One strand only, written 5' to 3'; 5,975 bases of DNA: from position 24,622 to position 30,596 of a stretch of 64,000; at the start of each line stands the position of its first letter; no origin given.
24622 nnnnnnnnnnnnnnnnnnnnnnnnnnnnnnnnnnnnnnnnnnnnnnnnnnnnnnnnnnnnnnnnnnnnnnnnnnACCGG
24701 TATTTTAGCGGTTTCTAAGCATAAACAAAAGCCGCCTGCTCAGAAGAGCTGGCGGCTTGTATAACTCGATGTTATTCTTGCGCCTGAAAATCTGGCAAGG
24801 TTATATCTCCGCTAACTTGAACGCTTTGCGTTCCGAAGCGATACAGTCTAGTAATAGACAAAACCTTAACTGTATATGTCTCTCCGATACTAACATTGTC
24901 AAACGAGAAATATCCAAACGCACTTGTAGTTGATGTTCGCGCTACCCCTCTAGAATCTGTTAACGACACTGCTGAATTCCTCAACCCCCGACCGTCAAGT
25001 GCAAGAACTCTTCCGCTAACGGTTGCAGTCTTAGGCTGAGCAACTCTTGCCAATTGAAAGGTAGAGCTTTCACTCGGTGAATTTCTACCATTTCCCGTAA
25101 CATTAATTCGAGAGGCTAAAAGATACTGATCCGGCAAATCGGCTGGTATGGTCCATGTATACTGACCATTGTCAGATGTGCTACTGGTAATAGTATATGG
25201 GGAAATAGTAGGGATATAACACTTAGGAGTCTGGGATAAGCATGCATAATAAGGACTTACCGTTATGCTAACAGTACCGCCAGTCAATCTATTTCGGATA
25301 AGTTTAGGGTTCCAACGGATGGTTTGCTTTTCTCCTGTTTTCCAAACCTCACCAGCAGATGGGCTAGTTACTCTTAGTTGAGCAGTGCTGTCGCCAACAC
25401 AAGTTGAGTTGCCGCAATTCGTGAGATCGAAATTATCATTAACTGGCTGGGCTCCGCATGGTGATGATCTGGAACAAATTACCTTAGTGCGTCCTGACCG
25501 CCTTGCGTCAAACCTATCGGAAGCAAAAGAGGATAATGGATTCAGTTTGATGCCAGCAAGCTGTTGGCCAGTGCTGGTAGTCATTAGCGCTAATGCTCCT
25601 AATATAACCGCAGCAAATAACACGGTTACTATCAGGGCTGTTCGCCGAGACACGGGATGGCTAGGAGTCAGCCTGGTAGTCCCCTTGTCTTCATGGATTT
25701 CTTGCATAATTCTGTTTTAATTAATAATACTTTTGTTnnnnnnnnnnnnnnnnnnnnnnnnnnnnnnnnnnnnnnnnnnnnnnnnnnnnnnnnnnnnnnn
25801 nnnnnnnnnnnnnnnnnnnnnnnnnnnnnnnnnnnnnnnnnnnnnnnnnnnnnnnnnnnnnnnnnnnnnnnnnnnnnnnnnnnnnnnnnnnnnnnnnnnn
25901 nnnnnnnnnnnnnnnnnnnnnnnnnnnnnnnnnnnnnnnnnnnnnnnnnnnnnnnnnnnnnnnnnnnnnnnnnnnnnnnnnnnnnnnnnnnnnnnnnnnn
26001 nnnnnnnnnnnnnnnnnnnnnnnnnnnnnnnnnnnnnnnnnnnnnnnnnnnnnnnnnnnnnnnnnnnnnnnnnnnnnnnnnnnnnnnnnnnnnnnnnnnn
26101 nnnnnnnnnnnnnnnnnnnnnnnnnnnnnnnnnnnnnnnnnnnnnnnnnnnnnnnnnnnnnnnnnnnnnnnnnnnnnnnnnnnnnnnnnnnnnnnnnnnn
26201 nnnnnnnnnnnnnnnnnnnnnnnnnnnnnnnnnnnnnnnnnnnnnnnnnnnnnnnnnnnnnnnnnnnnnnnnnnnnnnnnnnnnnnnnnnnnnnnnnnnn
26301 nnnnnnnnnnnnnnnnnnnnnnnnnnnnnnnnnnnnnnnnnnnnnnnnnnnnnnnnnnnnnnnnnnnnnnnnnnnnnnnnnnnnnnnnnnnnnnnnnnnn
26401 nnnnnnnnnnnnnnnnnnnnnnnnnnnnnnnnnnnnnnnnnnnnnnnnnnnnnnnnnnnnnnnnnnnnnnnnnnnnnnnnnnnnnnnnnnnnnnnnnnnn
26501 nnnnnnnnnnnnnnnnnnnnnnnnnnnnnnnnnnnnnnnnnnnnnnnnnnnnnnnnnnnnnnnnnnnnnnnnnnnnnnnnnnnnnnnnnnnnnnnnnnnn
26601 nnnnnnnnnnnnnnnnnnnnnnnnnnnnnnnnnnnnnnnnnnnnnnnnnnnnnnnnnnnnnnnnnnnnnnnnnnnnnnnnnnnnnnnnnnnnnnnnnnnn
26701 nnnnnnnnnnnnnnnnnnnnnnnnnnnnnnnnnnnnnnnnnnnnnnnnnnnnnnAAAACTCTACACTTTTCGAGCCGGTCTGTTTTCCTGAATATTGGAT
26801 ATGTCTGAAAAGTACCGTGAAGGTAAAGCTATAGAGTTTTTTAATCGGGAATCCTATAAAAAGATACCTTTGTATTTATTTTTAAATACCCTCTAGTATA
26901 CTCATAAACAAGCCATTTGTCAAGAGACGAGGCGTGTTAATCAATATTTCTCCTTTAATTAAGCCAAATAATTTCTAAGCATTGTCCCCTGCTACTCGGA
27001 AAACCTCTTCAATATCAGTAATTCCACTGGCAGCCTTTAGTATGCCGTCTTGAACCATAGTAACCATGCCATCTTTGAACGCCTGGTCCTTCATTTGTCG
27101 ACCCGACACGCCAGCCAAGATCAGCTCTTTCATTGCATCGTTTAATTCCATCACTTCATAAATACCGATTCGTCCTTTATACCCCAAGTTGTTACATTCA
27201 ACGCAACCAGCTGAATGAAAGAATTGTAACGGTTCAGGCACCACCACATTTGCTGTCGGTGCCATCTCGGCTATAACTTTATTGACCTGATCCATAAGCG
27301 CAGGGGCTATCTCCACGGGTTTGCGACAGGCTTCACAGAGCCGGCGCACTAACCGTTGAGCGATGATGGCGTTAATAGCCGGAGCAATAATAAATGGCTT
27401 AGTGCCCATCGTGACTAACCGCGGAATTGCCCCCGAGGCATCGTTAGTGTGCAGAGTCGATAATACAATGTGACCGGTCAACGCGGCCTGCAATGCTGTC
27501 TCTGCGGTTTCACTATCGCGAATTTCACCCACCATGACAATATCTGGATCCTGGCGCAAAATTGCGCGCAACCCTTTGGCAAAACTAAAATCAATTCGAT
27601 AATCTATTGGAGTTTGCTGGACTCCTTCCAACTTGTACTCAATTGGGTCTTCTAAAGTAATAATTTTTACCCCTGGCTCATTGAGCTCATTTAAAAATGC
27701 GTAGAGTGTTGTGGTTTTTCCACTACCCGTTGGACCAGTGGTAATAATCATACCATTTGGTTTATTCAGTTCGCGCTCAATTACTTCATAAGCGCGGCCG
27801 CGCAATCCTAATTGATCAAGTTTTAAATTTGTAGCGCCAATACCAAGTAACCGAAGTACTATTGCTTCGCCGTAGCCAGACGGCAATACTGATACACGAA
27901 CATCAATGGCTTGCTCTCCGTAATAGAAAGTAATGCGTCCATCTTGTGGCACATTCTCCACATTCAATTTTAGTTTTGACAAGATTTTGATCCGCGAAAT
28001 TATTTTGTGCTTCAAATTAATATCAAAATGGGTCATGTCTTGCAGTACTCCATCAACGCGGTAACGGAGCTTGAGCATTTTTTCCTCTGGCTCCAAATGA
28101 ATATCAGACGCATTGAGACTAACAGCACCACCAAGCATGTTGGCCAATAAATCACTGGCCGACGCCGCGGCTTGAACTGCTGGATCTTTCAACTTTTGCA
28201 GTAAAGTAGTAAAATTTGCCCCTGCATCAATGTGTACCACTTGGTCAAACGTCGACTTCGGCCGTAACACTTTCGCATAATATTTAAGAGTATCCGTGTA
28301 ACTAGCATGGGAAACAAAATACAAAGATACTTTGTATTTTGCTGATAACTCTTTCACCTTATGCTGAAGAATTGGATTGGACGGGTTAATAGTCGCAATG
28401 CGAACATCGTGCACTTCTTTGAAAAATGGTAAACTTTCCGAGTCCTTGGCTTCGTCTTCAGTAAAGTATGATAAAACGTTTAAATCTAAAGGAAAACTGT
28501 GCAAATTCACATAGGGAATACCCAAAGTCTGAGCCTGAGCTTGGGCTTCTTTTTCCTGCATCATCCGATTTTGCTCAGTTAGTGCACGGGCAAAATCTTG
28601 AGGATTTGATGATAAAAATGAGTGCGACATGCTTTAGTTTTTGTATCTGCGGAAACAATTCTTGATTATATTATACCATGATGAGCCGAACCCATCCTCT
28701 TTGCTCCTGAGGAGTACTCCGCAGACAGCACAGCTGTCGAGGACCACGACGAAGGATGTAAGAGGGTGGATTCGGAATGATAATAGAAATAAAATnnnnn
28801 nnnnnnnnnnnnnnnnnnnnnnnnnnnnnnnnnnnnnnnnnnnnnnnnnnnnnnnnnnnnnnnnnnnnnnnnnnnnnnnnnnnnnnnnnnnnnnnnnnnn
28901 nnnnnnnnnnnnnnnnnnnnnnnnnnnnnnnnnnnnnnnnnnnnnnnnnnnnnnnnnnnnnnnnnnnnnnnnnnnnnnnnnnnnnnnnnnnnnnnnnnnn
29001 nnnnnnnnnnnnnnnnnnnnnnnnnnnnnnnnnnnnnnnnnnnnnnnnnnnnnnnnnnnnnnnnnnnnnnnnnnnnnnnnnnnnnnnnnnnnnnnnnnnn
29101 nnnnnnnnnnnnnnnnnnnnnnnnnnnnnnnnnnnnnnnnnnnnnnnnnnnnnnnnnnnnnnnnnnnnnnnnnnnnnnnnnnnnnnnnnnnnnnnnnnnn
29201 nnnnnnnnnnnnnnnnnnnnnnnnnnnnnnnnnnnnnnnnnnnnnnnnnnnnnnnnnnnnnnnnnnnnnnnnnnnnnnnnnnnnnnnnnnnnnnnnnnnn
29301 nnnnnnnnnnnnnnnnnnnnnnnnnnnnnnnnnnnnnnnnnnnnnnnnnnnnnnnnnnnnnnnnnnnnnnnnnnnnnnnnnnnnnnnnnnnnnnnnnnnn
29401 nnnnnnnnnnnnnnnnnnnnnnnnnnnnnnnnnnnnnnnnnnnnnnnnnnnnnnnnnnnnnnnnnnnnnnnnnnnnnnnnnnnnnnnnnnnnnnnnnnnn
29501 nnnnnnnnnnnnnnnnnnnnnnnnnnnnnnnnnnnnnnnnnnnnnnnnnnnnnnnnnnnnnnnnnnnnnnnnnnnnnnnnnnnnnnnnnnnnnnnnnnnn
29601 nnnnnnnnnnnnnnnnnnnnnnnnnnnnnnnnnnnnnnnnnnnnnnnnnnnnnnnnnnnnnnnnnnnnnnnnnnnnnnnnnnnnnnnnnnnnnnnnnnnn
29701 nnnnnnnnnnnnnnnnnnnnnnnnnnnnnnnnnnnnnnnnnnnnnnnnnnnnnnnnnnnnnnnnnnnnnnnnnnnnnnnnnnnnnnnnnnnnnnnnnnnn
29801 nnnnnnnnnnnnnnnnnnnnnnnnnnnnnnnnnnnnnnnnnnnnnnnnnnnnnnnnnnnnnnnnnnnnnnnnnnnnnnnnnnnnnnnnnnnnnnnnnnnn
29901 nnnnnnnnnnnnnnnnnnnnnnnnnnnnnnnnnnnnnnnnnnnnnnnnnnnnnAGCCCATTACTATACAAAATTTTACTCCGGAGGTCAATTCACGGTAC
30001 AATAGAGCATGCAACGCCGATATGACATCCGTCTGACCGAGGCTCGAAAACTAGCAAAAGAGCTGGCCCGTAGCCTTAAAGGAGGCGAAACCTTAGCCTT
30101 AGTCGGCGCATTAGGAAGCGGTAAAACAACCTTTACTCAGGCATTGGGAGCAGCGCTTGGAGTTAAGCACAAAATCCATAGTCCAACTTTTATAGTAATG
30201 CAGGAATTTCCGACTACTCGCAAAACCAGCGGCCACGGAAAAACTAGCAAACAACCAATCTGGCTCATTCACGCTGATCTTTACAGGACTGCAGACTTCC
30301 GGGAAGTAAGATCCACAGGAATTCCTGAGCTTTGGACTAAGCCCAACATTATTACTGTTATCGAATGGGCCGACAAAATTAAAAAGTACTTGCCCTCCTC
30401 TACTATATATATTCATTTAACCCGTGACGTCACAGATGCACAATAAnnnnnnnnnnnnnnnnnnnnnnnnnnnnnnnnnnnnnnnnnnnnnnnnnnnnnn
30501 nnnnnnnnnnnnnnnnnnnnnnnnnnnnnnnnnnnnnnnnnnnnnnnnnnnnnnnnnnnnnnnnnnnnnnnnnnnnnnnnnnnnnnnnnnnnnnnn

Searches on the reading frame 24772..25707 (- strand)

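Call 50: search_protein_families(library=pfam, proteins=[window:24772-25707:-], max_evalue=0.00001)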
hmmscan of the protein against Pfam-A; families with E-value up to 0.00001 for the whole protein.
window:24772-25707:- (311 aa): 1 family
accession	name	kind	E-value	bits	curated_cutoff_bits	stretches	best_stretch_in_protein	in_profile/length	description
PF13620.12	CarboxypepD_reg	-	2.6e-08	34.5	32.3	1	229-282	1-54/82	Carboxypeptidase regulatory-like domain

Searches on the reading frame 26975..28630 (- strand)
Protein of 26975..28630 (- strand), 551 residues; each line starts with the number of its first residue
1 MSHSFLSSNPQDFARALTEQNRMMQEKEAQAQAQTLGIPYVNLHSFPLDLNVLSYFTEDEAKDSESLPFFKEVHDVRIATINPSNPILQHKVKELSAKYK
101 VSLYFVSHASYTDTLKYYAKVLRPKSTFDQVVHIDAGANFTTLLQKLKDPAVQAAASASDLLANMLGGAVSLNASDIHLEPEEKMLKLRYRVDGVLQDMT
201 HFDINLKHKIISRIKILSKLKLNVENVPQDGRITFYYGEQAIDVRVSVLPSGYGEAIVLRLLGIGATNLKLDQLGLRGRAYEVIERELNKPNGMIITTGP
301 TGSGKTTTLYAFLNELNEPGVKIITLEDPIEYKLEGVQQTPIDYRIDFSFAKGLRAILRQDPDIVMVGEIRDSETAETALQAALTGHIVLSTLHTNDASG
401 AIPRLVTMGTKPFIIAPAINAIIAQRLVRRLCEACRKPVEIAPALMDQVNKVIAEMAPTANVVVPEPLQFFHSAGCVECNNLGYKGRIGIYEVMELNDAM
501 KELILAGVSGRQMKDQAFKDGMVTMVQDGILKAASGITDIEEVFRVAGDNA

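Call 51: search_protein_families(library=pfam, proteins=[window:26975-28630:-], max_evalue=0.00001)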
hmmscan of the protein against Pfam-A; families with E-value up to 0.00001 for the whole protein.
window:26975-28630:- (551 aa): 2 families
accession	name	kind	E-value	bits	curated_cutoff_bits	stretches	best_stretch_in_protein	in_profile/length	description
PF00437.27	T2SSE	-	5.4e-123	410.7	24.9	1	157-545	7-370/370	Type II/IV secretion system protein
PF05157.20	MshEN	-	9.6e-08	32.4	23.1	1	36-110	1-75/90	MshEN domain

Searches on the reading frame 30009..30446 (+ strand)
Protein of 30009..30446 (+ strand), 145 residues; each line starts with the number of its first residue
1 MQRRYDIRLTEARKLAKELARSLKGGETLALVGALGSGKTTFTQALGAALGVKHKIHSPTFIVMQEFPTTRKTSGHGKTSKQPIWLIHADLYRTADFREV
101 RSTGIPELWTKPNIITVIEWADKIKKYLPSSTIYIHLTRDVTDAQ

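Call 51: search_protein_families(library=pfam, proteins=[window:30009-30446:+], max_evalue=0.00001)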
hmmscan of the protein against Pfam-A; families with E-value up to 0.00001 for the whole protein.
window:30009-30446:+ (145 aa): 1 family
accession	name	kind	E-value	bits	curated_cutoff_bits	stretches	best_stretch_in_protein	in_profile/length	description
PF02367.23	TsaE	-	1.1e-29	103.4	26.6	1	10-140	5-121/128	Threonylcarbamoyl adenosine biosynthesis protein TsaE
